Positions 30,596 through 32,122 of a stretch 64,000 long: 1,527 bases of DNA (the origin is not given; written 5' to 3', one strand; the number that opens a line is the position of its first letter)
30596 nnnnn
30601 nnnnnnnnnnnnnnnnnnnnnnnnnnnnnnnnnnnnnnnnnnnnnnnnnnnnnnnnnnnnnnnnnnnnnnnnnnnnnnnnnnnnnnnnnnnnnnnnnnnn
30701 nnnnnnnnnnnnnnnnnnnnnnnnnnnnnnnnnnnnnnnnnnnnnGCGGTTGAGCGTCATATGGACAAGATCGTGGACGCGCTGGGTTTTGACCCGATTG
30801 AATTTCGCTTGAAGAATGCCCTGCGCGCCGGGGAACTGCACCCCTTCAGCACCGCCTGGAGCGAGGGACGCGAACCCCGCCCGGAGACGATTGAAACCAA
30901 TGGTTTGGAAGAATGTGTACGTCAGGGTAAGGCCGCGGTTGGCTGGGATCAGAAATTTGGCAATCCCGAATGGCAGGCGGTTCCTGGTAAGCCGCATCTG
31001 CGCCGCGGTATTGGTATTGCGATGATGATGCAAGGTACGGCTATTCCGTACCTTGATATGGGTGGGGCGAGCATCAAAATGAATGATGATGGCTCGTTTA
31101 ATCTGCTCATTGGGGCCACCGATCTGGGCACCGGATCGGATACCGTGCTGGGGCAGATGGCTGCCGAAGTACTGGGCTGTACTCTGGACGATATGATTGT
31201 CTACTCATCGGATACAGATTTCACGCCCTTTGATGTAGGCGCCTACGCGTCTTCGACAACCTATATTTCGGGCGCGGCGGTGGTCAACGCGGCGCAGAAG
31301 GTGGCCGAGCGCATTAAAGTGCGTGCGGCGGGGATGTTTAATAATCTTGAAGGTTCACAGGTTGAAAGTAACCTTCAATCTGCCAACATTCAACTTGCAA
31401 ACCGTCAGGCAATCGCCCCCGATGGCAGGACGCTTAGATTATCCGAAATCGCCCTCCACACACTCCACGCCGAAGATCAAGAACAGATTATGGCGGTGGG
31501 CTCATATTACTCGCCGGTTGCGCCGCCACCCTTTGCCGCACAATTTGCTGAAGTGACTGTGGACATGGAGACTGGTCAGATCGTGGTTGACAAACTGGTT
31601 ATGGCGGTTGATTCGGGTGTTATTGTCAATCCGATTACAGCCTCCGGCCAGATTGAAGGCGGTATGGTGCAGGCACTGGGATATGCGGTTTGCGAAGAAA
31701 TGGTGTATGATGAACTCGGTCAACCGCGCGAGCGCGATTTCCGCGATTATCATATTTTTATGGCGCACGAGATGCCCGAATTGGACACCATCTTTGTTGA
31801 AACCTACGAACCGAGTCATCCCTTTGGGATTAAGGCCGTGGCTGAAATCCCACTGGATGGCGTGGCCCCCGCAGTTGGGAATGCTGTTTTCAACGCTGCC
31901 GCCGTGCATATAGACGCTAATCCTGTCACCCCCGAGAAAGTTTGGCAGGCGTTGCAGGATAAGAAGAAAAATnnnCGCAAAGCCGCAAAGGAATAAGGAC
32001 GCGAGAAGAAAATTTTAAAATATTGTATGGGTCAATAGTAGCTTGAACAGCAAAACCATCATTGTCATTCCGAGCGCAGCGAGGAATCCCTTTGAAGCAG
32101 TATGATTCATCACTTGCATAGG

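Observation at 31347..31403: Intergenic-type TTGAAGG hairpin repeat found in frame inside the XDH set 2 large subunit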

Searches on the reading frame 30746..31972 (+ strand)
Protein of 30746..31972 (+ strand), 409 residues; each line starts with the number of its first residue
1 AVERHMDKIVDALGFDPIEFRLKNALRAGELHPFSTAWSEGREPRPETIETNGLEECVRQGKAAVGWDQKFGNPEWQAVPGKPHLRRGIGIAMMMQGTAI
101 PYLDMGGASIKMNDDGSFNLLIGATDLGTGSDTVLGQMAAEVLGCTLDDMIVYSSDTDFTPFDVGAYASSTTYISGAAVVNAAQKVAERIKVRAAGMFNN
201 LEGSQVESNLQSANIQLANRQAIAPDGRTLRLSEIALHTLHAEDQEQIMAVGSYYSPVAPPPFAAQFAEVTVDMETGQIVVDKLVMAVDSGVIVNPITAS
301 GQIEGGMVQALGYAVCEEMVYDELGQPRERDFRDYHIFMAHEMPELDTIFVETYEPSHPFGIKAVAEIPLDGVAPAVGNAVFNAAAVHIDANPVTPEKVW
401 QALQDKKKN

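Call 39: search_solved_structures(query=window:30746-31972:+, max_evalue=1e-10, show_alignments=2)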
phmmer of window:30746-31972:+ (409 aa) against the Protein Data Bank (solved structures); distinct sequences matched with E-value up to 1e-10: 32.
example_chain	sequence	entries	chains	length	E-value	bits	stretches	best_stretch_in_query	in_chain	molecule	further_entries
1rm6_A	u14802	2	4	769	7.5e-45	156.9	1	48-406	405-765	4-hydroxybenzoyl-CoA reductase alpha subunit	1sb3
8uem_A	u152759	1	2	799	1.1e-39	139.8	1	2-406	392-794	Carbon monoxide dehydrogenase (Large chain), CoxL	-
7dqx_A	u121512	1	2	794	1.6e-38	136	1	3-405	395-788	6-hydroxypseudooxynicotine dehydrogenase complex subunit gamma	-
5g5g_C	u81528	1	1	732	7.1e-35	124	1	2-405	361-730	PUTATIVE XANTHINE DEHYDROGENASE YAGS FAD-BINDING SUBUNIT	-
5g5h_C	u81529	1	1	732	9.9e-35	123.5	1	2-405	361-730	Aldehyde oxidoreductase molybdenum-binding subunit PaoC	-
1zxi_B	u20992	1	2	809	1.2e-33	119.9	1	1-401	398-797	Carbon monoxide dehydrogenase large chain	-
1n5w_B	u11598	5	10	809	1.2e-33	119.9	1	1-401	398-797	Carbon monoxide dehydrogenase large chain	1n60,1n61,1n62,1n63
4zoh_A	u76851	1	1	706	3.4e-29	105.3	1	89-396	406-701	Putative oxidoreductase molybdopterin-binding subunit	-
1ffu_B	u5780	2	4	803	1.3e-28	103.4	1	2-405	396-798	CUTL, MOLYBDOPROTEIN OF CARBON MONOXIDE DEHYDROGENASE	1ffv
1t3q_B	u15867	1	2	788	1.4e-28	103.3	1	5-406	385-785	quinoline 2-oxidoreductase large subunit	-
5y6q_C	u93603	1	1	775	1.8e-28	102.9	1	3-399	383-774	Aldehyde oxidase large subunit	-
3hrd_B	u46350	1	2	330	2.3e-28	102.6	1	86-405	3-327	Nicotinate dehydrogenase medium molybdopterin subunit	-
1dgj_A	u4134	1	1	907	7.1e-26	94.4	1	256-403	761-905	ALDEHYDE OXIDOREDUCTASE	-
1sij_A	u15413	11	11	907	6.7e-23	84.6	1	262-404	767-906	Aldehyde oxidoreductase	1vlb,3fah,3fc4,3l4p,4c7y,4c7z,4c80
2w55_B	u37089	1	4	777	6.8e-16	61.5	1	84-375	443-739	XANTHINE DEHYDROGENASE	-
1fo4_A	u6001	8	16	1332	3.4e-12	49.3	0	98-191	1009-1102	XANTHINE DEHYDROGENASE | Xanthine dehydrogenase/oxidase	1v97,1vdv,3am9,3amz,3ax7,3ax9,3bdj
3una_A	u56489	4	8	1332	3.4e-12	49.3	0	98-191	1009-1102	Xanthine dehydrogenase/oxidase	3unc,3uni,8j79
1wyg_A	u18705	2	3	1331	2.7e-11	46.4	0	98-191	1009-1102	Xanthine dehydrogenase/oxidase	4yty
4yrw_A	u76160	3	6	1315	2.8e-11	46.3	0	98-191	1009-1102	Xanthine dehydrogenase/oxidase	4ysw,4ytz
2e3t_A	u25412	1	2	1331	2.9e-11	46.3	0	98-191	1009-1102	Xanthine dehydrogenase/oxidase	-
3an1_A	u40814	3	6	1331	2.9e-11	46.3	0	98-191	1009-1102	Xanthine dehydrogenase/oxidase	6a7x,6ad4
6adj_A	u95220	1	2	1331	2.9e-11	46.3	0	98-191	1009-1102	Xanthine dehydrogenase/oxidase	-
6ac4_A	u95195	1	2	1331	2.9e-11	46.3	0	98-191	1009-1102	Xanthine dehydrogenase/oxidase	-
6abu_A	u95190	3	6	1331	2.9e-11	46.3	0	98-191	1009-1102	Xanthine dehydrogenase/oxidase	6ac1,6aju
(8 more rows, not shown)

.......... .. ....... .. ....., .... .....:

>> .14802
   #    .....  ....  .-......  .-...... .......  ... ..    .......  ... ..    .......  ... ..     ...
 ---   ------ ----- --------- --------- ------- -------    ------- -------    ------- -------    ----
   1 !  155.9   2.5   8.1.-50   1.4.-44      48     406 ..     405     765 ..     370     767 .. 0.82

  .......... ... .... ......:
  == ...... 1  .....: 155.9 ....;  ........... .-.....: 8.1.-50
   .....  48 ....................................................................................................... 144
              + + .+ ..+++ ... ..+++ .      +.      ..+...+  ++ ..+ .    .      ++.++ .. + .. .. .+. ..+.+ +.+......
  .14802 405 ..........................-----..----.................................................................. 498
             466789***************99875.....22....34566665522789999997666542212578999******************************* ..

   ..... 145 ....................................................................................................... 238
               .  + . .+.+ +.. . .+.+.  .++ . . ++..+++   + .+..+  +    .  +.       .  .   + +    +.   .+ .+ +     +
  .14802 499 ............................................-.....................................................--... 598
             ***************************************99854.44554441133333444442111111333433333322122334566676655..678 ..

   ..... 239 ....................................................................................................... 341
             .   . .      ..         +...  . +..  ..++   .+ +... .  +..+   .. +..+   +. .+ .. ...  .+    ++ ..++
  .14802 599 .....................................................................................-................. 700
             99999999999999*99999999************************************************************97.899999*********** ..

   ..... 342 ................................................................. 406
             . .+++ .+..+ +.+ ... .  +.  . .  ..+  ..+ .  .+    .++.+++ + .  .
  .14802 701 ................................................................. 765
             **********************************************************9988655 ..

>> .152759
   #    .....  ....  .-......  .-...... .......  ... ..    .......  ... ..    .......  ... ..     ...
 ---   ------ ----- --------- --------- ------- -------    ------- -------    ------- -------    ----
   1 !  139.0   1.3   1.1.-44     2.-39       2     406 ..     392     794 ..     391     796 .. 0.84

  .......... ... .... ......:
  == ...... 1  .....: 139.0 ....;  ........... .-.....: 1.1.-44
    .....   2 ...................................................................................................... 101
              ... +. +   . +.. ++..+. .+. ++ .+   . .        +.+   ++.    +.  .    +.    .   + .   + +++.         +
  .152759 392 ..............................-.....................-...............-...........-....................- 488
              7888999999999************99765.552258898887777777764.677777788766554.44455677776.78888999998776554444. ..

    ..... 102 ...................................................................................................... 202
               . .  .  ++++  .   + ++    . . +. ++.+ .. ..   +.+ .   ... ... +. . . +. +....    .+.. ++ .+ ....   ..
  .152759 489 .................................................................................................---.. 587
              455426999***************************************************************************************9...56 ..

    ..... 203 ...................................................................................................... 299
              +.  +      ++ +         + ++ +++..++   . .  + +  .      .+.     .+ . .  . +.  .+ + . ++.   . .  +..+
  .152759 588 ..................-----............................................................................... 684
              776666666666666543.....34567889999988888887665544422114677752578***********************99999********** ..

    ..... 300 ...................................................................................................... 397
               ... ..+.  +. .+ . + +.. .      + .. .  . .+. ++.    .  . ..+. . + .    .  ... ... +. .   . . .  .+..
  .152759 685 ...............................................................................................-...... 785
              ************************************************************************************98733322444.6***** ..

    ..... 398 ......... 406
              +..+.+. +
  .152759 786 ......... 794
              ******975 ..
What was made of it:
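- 28946..31975 (+): Host gene: fused 2Fe-2S + molybdopterin-binding subunit of the xanthine dehydrogenase / aldehyde oxidase family (1009 aa), intact. Best solved homologues are 4-hydroxybenzoyl-CoA reductase alpha (1rm6) and CoxL (8uem) (call 39).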
